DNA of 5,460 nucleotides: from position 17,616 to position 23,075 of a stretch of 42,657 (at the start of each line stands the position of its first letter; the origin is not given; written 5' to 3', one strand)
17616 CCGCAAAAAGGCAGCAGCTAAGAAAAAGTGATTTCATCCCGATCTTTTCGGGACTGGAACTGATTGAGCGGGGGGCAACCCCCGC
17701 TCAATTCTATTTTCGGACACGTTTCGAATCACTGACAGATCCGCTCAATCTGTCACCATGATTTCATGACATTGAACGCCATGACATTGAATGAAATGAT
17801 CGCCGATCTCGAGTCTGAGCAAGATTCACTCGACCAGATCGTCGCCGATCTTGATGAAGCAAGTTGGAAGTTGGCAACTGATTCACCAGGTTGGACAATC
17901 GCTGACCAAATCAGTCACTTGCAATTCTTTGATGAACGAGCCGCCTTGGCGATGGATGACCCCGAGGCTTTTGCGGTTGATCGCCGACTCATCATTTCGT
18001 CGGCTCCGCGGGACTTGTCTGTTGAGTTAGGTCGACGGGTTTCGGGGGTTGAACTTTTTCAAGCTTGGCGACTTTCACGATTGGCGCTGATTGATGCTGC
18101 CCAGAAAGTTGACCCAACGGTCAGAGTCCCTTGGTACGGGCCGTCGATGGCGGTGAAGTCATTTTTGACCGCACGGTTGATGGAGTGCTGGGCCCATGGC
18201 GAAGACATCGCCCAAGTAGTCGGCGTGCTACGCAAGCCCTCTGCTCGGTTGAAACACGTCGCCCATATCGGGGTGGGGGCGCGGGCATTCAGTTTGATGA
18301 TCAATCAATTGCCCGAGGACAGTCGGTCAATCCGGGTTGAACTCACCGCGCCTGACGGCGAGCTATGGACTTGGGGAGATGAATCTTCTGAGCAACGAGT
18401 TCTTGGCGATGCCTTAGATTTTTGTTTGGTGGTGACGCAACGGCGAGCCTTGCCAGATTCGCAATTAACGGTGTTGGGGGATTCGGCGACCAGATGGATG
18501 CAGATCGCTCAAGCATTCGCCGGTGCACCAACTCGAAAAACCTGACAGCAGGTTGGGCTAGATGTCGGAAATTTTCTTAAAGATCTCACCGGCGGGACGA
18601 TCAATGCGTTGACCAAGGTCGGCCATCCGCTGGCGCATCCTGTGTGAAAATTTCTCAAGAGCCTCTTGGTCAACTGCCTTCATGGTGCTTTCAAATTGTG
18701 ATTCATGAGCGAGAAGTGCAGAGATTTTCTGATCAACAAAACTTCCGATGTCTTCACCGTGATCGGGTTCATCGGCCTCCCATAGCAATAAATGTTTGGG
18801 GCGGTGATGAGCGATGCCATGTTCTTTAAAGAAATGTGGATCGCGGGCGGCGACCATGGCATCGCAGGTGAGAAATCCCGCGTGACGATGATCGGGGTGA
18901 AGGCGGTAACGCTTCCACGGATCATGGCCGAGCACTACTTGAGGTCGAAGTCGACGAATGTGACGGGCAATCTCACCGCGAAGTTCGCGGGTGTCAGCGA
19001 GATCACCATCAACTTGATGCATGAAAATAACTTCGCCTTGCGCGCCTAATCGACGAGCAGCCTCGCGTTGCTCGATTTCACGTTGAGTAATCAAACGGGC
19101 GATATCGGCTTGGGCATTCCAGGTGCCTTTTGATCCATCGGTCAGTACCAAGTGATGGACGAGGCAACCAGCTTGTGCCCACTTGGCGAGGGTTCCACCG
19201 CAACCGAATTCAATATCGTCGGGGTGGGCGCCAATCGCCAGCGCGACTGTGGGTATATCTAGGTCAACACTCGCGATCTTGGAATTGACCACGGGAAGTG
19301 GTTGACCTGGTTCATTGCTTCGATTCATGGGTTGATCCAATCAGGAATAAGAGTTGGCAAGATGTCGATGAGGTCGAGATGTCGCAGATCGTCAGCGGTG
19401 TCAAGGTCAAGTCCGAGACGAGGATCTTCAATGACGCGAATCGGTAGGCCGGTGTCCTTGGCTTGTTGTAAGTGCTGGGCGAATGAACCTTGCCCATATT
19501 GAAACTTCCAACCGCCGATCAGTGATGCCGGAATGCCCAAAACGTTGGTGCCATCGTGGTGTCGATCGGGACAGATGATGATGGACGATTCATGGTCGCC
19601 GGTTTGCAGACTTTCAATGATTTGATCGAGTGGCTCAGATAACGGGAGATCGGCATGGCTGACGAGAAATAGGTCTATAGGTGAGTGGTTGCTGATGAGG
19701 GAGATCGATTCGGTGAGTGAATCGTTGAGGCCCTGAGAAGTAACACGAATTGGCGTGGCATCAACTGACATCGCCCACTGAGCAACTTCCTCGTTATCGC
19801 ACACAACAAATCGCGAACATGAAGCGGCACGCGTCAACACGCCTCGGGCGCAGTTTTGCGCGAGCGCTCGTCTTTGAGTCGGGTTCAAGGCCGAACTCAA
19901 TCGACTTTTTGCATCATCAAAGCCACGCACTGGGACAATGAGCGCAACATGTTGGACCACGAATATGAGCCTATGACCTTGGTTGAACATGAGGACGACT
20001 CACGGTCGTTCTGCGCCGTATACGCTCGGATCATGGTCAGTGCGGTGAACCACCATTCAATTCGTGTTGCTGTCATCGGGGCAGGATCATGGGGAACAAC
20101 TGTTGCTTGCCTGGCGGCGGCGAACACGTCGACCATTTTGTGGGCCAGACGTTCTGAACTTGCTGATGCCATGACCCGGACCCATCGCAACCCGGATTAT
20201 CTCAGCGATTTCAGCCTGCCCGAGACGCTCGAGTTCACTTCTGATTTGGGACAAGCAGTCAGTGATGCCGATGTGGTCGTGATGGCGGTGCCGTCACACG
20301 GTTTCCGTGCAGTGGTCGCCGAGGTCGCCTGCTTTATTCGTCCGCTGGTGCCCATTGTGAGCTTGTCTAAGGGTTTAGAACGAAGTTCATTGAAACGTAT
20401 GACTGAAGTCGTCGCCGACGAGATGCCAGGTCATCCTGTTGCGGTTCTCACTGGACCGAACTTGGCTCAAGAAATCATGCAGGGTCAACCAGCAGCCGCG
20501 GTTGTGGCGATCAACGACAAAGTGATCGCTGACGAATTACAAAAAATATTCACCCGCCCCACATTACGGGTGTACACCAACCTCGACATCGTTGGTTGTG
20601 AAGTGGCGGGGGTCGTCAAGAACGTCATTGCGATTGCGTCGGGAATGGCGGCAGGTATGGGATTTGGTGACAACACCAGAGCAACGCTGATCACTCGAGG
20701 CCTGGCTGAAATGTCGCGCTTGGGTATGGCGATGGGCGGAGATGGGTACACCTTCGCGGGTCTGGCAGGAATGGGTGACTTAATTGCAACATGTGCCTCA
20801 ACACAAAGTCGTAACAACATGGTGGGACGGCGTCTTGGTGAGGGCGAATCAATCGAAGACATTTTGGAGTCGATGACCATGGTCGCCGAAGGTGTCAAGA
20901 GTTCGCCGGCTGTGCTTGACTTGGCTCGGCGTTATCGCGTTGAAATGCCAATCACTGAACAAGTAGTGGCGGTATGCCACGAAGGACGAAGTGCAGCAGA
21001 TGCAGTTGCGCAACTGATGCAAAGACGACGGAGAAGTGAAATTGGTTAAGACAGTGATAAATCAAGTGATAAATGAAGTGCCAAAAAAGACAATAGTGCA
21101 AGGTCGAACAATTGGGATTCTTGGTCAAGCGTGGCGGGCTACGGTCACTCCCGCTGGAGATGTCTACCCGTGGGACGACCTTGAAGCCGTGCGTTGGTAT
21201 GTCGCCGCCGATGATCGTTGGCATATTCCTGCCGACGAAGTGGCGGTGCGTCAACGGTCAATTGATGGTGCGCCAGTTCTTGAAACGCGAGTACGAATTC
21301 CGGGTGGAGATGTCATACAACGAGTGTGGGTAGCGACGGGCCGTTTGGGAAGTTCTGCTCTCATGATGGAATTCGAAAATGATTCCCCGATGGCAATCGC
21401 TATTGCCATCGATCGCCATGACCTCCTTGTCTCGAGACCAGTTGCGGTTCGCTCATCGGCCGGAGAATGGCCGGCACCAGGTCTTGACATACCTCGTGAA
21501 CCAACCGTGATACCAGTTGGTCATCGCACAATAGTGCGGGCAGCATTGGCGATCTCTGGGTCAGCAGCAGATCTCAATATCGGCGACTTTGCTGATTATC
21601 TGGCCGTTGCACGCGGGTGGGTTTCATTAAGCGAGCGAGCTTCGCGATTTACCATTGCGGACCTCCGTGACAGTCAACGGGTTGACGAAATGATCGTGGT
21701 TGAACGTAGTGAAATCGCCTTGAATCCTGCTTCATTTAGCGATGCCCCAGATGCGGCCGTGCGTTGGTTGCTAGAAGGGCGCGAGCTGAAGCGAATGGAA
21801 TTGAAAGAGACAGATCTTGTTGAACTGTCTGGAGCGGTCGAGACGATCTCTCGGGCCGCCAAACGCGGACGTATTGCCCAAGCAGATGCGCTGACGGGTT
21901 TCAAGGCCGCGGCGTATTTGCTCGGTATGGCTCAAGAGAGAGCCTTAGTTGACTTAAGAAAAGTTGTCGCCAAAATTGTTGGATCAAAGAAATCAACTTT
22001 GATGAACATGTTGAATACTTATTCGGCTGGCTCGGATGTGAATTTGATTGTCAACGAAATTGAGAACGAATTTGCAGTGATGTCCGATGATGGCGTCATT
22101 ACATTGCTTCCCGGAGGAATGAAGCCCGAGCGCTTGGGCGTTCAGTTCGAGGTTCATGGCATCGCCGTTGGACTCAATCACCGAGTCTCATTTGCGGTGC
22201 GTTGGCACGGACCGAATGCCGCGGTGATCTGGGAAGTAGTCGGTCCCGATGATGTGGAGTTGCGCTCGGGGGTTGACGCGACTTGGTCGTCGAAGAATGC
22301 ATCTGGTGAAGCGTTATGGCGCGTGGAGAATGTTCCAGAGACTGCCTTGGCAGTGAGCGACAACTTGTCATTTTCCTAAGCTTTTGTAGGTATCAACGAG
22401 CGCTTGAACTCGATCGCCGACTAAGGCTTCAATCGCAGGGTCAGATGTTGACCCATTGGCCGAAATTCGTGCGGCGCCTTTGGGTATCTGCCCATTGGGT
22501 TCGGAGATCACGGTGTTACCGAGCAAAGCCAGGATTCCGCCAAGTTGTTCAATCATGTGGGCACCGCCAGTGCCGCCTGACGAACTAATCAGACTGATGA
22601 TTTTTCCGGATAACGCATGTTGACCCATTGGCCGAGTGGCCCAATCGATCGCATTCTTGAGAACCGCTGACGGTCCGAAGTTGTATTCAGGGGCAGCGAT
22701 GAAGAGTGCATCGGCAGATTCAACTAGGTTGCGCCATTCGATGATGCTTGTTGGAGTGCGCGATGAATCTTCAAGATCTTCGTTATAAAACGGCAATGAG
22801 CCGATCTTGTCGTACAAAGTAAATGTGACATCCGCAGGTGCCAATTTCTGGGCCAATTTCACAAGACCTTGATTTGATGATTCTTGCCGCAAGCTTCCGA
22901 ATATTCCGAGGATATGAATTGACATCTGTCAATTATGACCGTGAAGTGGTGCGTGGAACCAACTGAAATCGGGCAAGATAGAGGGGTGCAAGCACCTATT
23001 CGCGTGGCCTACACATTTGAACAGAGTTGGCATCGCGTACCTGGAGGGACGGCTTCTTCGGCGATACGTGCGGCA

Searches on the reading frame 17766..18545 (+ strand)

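Call 23: search_protein_families(library=pfam, proteins=[window:17766-18545:+], max_evalue=0.001)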
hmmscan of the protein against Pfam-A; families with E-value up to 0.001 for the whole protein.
window:17766-18545:+ (259 aa): 3 families
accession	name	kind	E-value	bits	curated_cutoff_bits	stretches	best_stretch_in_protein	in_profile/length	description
PF11716.13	MDMPI_N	-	1.9e-24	87.4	24.2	1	16-149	2-140/140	Mycothiol maleylpyruvate isomerase N-terminal domain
PF12867.12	DinB_2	-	4.8e-05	24.2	24.8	1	15-144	2-124/128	DinB superfamily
PF08608.17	Wyosine_form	-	0.00016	22.3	22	1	189-228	5-56/63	Wyosine base formation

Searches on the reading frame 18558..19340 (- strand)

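Call 23: search_protein_families(library=pfam, proteins=[window:18558-19340:-], max_evalue=0.001)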
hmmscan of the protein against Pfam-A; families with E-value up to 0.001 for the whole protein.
window:18558-19340:- (260 aa): 1 family
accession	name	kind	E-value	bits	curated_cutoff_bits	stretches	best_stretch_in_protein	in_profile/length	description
PF02585.22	PIG-L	-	9.7e-29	100.9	28.2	1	34-161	1-128/129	GlcNAc-PI de-N-acetylase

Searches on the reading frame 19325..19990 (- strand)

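Call 23: search_protein_families(library=pfam, proteins=[window:19325-19990:-], max_evalue=0.001)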
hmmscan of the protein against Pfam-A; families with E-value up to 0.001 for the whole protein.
window:19325-19990:- (221 aa): 1 family
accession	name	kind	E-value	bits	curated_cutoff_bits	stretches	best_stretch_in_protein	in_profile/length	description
PF01983.22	CofC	-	9e-21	74.5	22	1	17-205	3-182/217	Guanylyl transferase CofC like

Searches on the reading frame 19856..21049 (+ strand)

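Call 22: search_protein_families(library=pfam, proteins=[window:19856-21049:+], max_evalue=0.001)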
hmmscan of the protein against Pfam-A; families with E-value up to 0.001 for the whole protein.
window:19856-21049:+ (397 aa): 6 families
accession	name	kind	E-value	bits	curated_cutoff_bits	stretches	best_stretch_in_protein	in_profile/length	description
PF07479.19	NAD_Gly3P_dh_C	-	9.8e-54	181.9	25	1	244-384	1-141/142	NAD-dependent glycerol-3-phosphate dehydrogenase C-terminus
PF01210.29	NAD_Gly3P_dh_N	-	3.1e-49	167.4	23.1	1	71-222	2-155/158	NAD-dependent glycerol-3-phosphate dehydrogenase N-terminus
PF20618.3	GPD_NAD_C_bact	-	2.1e-20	73.5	27.6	1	304-370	1-66/66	Bacterial GPD, NAD-dependent C-terminal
PF02558.23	ApbA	-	3.5e-06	27.1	22.2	1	71-176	1-105/150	Ketopantoate reductase PanE/ApbA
PF03807.23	F420_oxidored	-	2.3e-05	25.4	21.6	1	70-157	1-79/94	NADP oxidoreductase coenzyme F420-dependent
PF02153.23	PDH_N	-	0.00043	20.2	26.5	1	132-204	40-115/154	Prephenate dehydrogenase, nucleotide-binding domain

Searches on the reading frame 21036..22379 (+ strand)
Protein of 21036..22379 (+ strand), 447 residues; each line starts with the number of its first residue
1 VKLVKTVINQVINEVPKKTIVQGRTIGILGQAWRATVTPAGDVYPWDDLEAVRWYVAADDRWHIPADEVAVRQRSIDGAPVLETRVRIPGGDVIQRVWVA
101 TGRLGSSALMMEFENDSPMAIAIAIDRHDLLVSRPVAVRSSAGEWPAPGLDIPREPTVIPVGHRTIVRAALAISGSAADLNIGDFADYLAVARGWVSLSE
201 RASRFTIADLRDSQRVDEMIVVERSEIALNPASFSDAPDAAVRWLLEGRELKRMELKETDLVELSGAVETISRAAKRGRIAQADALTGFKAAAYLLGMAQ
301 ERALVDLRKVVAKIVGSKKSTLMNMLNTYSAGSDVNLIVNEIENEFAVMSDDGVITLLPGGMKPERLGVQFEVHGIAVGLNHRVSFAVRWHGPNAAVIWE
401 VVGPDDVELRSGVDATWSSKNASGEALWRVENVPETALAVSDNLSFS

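Call 22: search_protein_families(library=pfam, proteins=[window:21036-22379:+], max_evalue=0.001)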
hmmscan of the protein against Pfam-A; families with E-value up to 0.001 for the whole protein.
window:21036-22379:+ (447 aa): 0 families

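Call 42: search_protein_families(library=pfam, proteins=[window:21036-22379:+], max_evalue=10)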
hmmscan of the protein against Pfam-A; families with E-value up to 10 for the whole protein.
window:21036-22379:+ (447 aa): 1 family
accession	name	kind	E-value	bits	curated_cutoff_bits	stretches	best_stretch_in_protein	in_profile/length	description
PF02492.25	cobW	-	0.24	11.4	20.7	1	310-343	4-38/180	CobW/HypB/UreG, nucleotide-binding domain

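Call 57: search_protein_families(library=ncbifam, proteins=[window:21036-22379:+], max_evalue=0.01)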
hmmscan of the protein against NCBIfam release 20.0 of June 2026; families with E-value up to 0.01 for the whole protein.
window:21036-22379:+ (447 aa): 0 families

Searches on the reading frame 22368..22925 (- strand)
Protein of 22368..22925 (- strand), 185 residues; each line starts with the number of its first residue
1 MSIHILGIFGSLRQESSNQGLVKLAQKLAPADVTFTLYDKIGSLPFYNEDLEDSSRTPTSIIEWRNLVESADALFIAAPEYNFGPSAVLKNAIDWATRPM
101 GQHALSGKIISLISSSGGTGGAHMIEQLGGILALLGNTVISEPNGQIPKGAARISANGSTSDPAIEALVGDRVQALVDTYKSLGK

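Call 22: search_protein_families(library=pfam, proteins=[window:22368-22925:-], max_evalue=0.001)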
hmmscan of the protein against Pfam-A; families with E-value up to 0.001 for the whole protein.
window:22368-22925:- (185 aa): 2 families
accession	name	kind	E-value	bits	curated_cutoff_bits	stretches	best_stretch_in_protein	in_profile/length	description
PF03358.20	FMN_red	-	2.6e-32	112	24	1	4-145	2-145/152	NADPH-dependent FMN reductase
PF02525.22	Flavodoxin_2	-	5.4e-08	33.2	27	1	4-120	2-138/198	Flavodoxin-like fold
